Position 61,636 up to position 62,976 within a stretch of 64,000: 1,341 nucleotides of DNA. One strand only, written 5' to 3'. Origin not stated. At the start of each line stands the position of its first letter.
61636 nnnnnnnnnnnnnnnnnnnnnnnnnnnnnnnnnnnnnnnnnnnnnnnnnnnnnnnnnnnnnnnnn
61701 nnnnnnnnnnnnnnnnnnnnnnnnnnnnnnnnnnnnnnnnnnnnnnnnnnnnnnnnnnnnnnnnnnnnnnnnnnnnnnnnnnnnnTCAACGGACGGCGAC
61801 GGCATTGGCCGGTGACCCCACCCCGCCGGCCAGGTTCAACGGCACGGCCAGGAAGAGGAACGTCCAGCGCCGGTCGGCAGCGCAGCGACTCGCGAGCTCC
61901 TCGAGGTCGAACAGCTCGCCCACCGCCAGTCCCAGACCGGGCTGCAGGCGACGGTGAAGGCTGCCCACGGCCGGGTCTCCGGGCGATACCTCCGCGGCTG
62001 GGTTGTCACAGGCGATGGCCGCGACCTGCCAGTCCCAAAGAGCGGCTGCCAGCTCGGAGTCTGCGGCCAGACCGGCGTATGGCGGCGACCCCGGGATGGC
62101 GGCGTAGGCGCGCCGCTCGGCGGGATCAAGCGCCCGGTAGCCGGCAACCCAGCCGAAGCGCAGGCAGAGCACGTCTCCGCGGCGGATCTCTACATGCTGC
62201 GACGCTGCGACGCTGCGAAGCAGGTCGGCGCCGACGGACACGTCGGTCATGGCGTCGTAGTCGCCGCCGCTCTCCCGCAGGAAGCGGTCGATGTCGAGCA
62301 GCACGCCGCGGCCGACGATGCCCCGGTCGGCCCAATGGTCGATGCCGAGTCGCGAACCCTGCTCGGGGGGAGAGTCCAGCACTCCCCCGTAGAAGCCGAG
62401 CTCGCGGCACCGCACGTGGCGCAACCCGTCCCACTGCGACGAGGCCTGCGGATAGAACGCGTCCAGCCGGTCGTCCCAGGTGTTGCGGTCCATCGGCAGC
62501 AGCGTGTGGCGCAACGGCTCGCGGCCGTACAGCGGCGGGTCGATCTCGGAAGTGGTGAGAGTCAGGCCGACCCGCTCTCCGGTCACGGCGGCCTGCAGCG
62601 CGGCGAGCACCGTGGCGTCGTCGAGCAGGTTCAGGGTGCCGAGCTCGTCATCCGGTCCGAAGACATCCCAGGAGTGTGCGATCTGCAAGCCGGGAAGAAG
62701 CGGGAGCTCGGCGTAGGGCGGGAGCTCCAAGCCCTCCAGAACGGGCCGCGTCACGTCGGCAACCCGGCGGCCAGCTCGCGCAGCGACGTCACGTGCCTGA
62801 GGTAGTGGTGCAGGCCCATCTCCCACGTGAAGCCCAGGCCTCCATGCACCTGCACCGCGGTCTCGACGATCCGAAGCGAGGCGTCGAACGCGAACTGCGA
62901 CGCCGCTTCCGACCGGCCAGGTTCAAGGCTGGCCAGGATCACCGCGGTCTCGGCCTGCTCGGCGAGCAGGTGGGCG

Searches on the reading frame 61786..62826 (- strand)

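Call 71: search_protein_families(library=pfam, proteins=[window:61786-62826:-], max_evalue=0.00001)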
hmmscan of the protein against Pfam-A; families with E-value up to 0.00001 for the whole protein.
window:61786-62826:- (346 aa): 1 family
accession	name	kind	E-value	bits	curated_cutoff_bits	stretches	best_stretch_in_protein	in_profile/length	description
PF04199.19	Cyclase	-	4.1e-09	37.2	23.1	1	120-279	20-141/142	Putative cyclase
